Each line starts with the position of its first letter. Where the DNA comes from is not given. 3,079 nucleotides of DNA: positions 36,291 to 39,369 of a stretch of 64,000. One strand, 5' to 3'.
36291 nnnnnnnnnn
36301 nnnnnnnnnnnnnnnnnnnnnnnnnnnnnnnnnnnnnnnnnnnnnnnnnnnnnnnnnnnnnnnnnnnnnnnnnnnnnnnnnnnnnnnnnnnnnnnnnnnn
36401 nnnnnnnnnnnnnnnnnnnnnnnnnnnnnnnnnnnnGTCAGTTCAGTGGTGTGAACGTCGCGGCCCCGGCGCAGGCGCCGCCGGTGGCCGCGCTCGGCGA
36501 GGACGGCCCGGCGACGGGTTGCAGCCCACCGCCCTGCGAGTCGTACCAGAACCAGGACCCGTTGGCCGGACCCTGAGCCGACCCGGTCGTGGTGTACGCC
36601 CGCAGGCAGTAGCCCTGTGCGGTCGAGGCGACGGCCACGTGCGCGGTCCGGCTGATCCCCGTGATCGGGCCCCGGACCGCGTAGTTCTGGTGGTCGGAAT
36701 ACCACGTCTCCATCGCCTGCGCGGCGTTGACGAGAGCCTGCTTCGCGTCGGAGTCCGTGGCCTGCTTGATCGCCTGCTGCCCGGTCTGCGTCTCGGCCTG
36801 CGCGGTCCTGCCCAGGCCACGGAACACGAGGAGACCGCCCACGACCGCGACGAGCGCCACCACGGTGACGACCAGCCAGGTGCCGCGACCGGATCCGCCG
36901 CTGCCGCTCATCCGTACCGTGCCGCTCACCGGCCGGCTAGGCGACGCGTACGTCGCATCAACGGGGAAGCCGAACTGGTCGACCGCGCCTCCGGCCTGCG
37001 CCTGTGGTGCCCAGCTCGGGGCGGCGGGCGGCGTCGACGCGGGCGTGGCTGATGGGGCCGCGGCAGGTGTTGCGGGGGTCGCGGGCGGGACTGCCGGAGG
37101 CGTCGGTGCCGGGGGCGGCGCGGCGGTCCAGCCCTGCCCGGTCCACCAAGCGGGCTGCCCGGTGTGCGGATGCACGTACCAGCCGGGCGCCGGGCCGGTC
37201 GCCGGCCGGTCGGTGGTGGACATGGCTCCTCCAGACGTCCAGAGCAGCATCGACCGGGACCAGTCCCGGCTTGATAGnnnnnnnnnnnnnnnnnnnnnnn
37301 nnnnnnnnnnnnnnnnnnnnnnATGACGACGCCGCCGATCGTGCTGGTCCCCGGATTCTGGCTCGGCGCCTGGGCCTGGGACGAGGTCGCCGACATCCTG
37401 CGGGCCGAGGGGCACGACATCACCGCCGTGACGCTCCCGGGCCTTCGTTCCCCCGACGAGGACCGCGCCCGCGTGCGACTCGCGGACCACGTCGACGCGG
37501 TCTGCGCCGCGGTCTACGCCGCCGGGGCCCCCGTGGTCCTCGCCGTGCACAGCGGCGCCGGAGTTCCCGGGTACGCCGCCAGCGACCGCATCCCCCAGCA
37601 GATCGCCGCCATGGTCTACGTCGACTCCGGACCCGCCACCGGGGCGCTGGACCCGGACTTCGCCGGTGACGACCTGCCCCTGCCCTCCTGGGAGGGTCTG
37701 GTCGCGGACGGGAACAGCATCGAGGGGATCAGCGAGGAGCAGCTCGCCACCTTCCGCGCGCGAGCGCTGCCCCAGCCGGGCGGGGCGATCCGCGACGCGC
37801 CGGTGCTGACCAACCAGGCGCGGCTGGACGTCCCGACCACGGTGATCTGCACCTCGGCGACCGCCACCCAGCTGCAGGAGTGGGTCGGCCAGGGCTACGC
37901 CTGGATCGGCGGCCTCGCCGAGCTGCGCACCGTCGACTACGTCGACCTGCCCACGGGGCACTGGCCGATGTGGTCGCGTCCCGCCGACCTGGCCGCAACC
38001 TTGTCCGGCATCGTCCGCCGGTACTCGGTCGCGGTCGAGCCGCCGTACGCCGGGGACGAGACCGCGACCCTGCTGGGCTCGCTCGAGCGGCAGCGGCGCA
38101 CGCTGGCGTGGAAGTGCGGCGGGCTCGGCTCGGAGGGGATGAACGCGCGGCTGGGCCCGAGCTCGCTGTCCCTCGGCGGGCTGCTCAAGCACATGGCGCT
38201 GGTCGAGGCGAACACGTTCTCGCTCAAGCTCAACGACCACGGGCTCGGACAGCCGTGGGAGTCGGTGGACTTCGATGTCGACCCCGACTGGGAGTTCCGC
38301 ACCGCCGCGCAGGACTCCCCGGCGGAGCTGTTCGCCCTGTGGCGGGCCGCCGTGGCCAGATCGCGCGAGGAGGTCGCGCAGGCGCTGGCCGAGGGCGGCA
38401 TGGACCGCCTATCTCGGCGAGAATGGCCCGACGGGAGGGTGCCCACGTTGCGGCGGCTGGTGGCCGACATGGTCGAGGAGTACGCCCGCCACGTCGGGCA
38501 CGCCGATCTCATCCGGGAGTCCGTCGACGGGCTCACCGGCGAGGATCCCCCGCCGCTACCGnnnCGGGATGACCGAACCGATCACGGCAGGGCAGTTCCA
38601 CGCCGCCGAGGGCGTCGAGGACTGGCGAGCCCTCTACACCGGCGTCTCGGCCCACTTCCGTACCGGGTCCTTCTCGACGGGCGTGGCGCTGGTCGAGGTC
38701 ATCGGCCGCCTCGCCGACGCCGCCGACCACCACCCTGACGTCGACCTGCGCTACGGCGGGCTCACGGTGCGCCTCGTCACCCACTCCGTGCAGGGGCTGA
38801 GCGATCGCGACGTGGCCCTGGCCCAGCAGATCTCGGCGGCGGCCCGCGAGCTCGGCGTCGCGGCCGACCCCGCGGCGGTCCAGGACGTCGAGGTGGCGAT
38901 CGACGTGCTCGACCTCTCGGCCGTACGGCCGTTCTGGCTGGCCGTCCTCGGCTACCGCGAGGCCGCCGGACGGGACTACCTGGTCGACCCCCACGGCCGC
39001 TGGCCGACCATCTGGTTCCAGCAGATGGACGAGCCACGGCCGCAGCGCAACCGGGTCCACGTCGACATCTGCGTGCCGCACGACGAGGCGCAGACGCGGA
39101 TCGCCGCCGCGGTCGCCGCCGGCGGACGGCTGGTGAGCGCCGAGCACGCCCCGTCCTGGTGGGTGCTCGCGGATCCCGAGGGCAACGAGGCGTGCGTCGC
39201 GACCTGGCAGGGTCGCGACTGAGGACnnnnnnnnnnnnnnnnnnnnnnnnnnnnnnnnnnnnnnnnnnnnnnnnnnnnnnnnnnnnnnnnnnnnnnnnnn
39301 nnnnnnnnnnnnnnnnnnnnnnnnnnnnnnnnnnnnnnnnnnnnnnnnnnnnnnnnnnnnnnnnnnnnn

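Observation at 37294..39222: Perfect PafBC (RecA-NDp) promoter driving an alpha/beta-hydrolase-DinB fusion: candidate DNA-damage-induced detoxification unit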

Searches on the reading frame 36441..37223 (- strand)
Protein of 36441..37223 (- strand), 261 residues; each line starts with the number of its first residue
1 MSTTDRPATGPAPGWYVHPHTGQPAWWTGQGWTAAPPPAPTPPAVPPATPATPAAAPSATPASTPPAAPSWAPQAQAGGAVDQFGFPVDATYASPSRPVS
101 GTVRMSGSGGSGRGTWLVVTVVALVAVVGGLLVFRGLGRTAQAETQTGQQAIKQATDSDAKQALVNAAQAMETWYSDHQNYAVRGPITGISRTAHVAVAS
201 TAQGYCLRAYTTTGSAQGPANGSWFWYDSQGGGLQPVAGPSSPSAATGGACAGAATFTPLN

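Call 5: search_protein_families(library=pfam, proteins=[window:36441-37223:-], max_evalue=0.01)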
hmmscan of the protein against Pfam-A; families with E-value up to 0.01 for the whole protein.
window:36441-37223:- (261 aa): 1 family
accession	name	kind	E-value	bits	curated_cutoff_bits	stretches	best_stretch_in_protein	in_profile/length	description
PF16732.10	ComP_DUS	-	7.3e-07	30.4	27.3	1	149-210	4-61/87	Type IV minor pilin ComP, DNA uptake sequence receptor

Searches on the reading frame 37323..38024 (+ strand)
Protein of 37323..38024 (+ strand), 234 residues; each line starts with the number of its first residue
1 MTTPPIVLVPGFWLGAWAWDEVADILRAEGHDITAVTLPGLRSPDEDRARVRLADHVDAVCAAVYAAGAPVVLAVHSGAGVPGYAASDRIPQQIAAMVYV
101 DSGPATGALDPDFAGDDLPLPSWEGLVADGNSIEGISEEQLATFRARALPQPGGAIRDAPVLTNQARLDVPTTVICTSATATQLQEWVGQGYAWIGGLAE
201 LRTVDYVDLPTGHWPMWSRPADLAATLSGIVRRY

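Call 29: search_solved_structures(query=window:37323-38024:+, max_evalue=0.01, show_alignments=2)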
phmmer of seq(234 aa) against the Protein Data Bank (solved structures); distinct sequences matched with E-value up to 0.01: 24.
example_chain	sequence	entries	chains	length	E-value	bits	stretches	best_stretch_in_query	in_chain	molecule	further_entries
9dk4_A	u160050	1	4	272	9.4e-07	31.7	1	1-116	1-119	Fifteen-substitution variant of an ancestral hydroxynitrile lyase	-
8euo_A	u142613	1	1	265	5.4e-06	29.2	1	6-124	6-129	(S)-hydroxynitrile lyase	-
3sty_A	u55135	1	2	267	2.7e-05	26.9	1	6-101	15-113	Methylketone synthase 1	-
3stt_A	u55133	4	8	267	4.7e-05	26.1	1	6-101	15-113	Methylketone synthase I | Methylketone synthase 1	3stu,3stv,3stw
3gzj_A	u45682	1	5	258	6.9e-05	25.5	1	6-101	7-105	Polyneuridine-aldehyde esterase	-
2wfl_A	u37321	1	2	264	7.1e-05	25.5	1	6-101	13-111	POLYNEURIDINE-ALDEHYDE ESTERASE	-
2wfm_A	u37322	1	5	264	7.3e-05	25.5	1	6-101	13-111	POLYNEURIDINE ALDEHYDE ESTERASE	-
3stx_A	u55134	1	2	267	7.8e-05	25.4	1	6-101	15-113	Methylketone synthase 1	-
8sni_A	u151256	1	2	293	8.2e-05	25.3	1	6-101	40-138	(S)-hydroxynitrile lyase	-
9clr_A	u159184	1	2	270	8.9e-05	25.2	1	6-100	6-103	Seventy-one-substitution variants of hydroxynitrile lyase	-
8hfw_A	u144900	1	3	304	0.00012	24.7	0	58-182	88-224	Alpha/beta fold hydrolase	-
5tdx_A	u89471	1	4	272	0.0002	24.1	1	2-115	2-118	Ancestral Hydroxynitrile Lyase 1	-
1y7h_A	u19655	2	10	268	0.00022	23.9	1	6-101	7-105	salicylic acid-binding protein 2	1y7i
1xkl_A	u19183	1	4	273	0.00023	23.8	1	6-101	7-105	salicylic acid-binding protein 2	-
3wwo_A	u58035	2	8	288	0.00055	22.6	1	6-100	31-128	(S)-hydroxynitrile lyase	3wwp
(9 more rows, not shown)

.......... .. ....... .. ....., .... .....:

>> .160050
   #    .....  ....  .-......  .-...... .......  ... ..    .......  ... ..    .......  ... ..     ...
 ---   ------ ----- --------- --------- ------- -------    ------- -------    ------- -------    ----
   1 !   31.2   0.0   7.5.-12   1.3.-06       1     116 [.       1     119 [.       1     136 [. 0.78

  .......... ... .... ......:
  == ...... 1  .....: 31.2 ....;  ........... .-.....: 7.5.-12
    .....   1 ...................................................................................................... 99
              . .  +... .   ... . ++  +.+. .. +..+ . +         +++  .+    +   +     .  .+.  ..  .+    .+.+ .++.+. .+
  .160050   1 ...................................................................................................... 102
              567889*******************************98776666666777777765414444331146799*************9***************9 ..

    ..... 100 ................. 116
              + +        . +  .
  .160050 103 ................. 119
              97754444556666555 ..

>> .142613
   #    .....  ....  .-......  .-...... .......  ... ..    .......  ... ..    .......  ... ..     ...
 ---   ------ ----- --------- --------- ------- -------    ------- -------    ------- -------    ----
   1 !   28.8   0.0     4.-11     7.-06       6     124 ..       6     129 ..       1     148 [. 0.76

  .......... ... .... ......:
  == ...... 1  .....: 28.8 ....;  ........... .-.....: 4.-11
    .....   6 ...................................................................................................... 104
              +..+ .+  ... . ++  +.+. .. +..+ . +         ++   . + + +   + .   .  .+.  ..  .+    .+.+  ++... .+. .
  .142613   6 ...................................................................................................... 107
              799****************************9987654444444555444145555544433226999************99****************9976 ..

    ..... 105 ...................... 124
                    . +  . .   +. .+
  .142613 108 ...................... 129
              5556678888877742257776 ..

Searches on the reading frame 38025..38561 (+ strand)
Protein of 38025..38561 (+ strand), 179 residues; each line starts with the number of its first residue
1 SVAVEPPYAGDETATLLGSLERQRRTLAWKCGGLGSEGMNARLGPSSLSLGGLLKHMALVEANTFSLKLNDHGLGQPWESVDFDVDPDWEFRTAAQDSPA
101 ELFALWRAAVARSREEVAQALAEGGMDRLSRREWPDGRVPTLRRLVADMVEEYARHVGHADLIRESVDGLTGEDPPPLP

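Call 30: search_solved_structures(query=window:38025-38561:+, max_evalue=0.01, show_alignments=2)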
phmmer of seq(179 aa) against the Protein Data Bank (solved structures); distinct sequences matched with E-value up to 0.01: 0.

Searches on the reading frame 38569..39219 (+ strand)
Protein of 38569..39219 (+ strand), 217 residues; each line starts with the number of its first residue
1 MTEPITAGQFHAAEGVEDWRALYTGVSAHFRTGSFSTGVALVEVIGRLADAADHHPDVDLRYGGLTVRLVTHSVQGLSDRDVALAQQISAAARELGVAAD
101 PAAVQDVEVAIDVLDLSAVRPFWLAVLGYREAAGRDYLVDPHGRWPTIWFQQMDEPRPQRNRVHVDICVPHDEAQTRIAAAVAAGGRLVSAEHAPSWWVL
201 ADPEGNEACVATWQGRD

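Call 5: search_protein_families(library=pfam, proteins=[window:38569-39219:+], max_evalue=0.01)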
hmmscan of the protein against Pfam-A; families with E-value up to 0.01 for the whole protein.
window:38569-39219:+ (217 aa): 2 families
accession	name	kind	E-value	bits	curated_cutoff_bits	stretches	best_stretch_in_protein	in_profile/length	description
PF18029.7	Glyoxalase_6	-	8e-25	88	23.6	1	109-210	2-105/106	Glyoxalase-like domain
PF01329.24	Pterin_4a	-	1.1e-18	67.6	26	1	15-90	14-90/91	Pterin 4 alpha carbinolamine dehydratase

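Call 31: search_solved_structures(query=window:38569-39219:+, max_evalue=0.01, show_alignments=2)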
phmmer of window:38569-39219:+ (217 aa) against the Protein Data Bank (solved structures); distinct sequences matched with E-value up to 0.01: 10.
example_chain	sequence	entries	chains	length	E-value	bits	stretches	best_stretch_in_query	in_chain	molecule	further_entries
3jst_A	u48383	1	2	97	5.2e-06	29.1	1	14-92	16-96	Putative pterin-4-alpha-carbinolamine dehydratase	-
2v6u_A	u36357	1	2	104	1.1e-05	28.1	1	23-93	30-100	PTERIN-4A-CARBINOLAMINE DEHYDRATASE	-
2v6s_A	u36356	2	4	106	1.1e-05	28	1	23-93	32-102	PTERIN-4A-CARBINOLAMINE DEHYDRATASE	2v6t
1usm_A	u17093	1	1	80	6e-05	25.7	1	32-89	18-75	HEPATOCYTE NUCLEAR FACTOR 1-ALPHA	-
1uso_A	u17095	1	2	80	6.8e-05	25.5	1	33-89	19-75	HEPATOCYTE NUCLEAR FACTOR 1-ALPHA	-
2ebb_A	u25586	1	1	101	0.00013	24.5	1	25-90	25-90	Pterin-4-alpha-carbinolamine dehydratase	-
3hxa_A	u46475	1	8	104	0.00018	24.1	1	29-91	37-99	Pterin-4-alpha-carbinolamine dehydratase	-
1dch_A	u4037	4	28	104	0.00023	23.8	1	30-91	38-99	DCOH (DIMERIZATION COFACTOR OF HNF-1) | DCOH | DIMERIZATION COFACTOR OF HEPATOCYTE NUCLEAR FACTOR 1-ALPHA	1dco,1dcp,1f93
1ru0_A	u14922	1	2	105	0.00046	22.8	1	29-94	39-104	DcoH-like protein DCoHm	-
4wil_A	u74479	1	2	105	0.00059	22.4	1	29-94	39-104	Pterin-4-alpha-carbinolamine dehydratase 2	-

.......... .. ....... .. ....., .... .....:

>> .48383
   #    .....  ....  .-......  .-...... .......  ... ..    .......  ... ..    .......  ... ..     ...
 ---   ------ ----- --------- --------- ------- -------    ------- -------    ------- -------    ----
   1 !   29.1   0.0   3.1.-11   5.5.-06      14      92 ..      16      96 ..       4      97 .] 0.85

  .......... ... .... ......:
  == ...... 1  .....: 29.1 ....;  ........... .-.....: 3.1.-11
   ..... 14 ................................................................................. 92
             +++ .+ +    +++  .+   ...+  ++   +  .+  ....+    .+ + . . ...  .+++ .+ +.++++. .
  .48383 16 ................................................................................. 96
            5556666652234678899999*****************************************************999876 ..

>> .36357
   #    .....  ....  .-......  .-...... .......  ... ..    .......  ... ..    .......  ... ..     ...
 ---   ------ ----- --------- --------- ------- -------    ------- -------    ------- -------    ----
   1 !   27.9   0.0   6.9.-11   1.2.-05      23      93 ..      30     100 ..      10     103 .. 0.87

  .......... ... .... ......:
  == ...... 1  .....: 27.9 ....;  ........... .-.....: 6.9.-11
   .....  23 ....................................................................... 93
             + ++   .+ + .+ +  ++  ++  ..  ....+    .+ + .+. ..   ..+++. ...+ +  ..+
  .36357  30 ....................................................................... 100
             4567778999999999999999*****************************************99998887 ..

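Call 41: search_protein_families(library=ncbifam, proteins=[window:38569-39219:+], max_evalue=0.01)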
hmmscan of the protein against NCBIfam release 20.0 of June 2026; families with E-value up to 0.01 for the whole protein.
window:38569-39219:+ (217 aa): 5 families
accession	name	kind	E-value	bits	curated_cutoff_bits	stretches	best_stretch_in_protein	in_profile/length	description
NF002017.0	PRK00823.1-2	equivalog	8.7e-19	67.4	80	1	13-91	14-92/94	4a-hydroxytetrahydrobiopterin dehydratase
NF002018.0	PRK00823.1-3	equivalog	7.2e-11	42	108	1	12-92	14-96/98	4a-hydroxytetrahydrobiopterin dehydratase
NF002019.0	PRK00823.1-4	equivalog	1.3e-10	41.3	137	1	16-90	34-110/116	4a-hydroxytetrahydrobiopterin dehydratase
NF002020.0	PRK00823.1-5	equivalog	1.5e-08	34.7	146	1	25-95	38-108/111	4a-hydroxytetrahydrobiopterin dehydratase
NF002016.0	PRK00823.1-1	equivalog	6.9e-08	32.6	133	1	27-89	46-108/113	4a-hydroxytetrahydrobiopterin dehydratase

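Call 42: search_protein_families(library=padloc, proteins=[window:38569-39219:+], max_evalue=0.01)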
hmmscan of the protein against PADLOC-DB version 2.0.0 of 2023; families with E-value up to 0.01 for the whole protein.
window:38569-39219:+ (217 aa): 0 families

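Call 49: find_related_loci(query=window:38569-39219:+, collection=metagenome_contigs, flank=3000)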
Query window:38569-39219:+ (217 aa) in metagenome_contigs; peptide patterns used: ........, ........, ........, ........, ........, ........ (x = any residue, [..] = any of these).
600 stretches matched a pattern (row limit reached: there are more); 156 encode a relative of the query (tblastn E <= 1e-3); the best 80 are kept; 80 distinct loci.
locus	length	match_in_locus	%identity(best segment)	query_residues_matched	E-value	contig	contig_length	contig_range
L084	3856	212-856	70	1-217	1e-95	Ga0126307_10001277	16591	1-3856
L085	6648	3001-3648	71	1-217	6e-93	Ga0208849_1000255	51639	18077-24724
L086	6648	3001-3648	71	1-217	8e-92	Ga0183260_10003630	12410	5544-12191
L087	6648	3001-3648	65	1-217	5e-91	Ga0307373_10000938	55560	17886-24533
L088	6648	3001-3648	65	1-217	2e-90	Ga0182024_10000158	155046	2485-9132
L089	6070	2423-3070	65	1-217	9e-90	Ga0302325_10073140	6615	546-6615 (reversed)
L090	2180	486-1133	68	1-217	1e-92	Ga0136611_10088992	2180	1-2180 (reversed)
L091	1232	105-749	68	1-216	7e-94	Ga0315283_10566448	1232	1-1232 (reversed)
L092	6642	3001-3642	69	1-215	1e-86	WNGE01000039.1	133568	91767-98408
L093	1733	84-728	63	1-216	2e-88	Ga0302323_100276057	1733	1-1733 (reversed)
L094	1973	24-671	70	1-217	1e-87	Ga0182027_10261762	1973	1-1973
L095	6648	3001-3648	68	1-217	2e-82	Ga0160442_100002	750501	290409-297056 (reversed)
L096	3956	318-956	66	1-214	3e-82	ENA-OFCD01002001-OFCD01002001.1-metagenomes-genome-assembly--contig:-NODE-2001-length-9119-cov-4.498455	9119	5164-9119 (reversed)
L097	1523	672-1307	59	1-213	2e-84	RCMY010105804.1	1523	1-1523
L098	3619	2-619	60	5-213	1e-79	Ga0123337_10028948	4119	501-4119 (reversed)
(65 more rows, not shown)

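Call 81: predict_structure(alignment_id=A3)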
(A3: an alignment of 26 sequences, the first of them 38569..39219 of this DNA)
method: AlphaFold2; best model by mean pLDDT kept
length: 217 residues; sequences in the alignment: 26
mean_pLDDT: 90.2   pTM: 0.80
mean pLDDT of the five models: 90.2, 90.0, 88.3, 87.7, 84.0
residues with pLDDT >= 90: 151; 70-90: 55; 50-70: 11; < 50: 0
segments of 3 or more residues with pLDDT < 50: none
pLDDT, mean of each block of 10 residues (from residue 1): 82 95 90 97 98 93 93 75 96 97 89 91 95 82 84 79 86 94 97 94 94 78
secondary structure, 60 per line:
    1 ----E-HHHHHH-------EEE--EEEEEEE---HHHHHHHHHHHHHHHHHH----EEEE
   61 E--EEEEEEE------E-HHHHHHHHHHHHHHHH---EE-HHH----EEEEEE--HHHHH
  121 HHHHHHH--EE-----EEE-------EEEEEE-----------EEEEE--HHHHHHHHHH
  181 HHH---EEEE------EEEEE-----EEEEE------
elements in order: H7-12 E20-22 E25-31 H35-52 E57-61 E64-70 H79-94 E108-113 H116-127 E137-139 E147-152 E164-168 H171-183 E187-190 E197-201 E207-211

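Call 84: fold_search(model_id=the predicted structure, library=pdb)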
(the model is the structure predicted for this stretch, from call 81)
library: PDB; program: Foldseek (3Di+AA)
matches with E <= 10: 1352; with E <= 0.001: 122
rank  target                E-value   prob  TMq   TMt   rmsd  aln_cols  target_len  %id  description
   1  2v6t_A                3.4e-06  1.00  0.39  0.80   2.0       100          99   26  Crystal structure of a complex of pterin-4a-carbinolamine dehydratase from Toxoplasma gondii with 7,8-dihydrobiopterin (released 2008-07-22)
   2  4jd1_A                3.8e-06  1.00  0.40  0.56   3.9       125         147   18  Crystal Structure of Metallothiol Transferase FosB 2 from Bacillus anthracis str. Ames (released 2013-03-20)
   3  2v6s_B                5.2e-06  1.00  0.36  0.77   1.7        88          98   28  Medium resolution crystal structure of pterin-4a-carbinolamine dehydratase from Toxoplasma gondii (released 2008-07-22)
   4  2v6u_A                6.3e-06  1.00  0.37  0.74   1.7        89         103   28  High resolution crystal structure of pterin-4a-carbinolamine dehydratase from Toxoplasma gondii (released 2008-07-22)
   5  2v6t_B                6.3e-06  1.00  0.39  0.80   2.0       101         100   26  Crystal structure of a complex of pterin-4a-carbinolamine dehydratase from Toxoplasma gondii with 7,8-dihydrobiopterin (released 2008-07-22)
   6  2v6s_A                9.0e-06  1.00  0.37  0.75   1.8        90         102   28  Medium resolution crystal structure of pterin-4a-carbinolamine dehydratase from Toxoplasma gondii (released 2008-07-22)
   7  3hxa_B                9.6e-06  1.00  0.39  0.80   2.5        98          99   24  Crystal Structure of DCoH1Thr51Ser (released 2010-08-25)
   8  3hxa_C                1.0e-05  1.00  0.38  0.80   2.4        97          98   25  Crystal Structure of DCoH1Thr51Ser (released 2010-08-25)
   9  2ebb                  1.1e-05  1.00  0.40  0.85   2.0        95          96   23  Crystal structure of pterin-4-alpha-carbinolamine dehydratase (pterin carbinolamine dehydratase) from Geobacillus kausto (released 2008-02-12)
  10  3hxa_A                1.1e-05  1.00  0.39  0.79   2.4        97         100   25  Crystal Structure of DCoH1Thr51Ser (released 2010-08-25)
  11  3ey7_B                1.1e-05  1.00  0.36  0.56   5.3       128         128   20  Structure from the mobile metagenome of V. Cholerae. Integron cassette protein VCH_CASS1 (released 2009-01-13)
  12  1ru0_B                1.2e-05  1.00  0.38  0.78   2.4        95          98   26  Crystal structure of DCoH2, a paralog of DCoH, the Dimerization Cofactor of HNF-1 (released 2004-10-12)
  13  3jst_B                1.2e-05  1.00  0.37  0.80   2.3        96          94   25  Crystal structure of transcriptional coactivator/pterin dehydratase from Brucella Melitensis (released 2009-09-22)
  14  5f6q_A                1.3e-05  1.00  0.40  0.58   3.9       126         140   17  Crystal Structure of Metallothiol Transferase from Bacillus anthracis str. Ames (released 2015-12-23)
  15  1f93_A                1.4e-05  1.00  0.39  0.76   2.6        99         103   23  CRYSTAL STRUCTURE OF A COMPLEX BETWEEN THE DIMERIZATION DOMAIN OF HNF-1 ALPHA AND THE COACTIVATOR DCOH (released 2000-09-20)
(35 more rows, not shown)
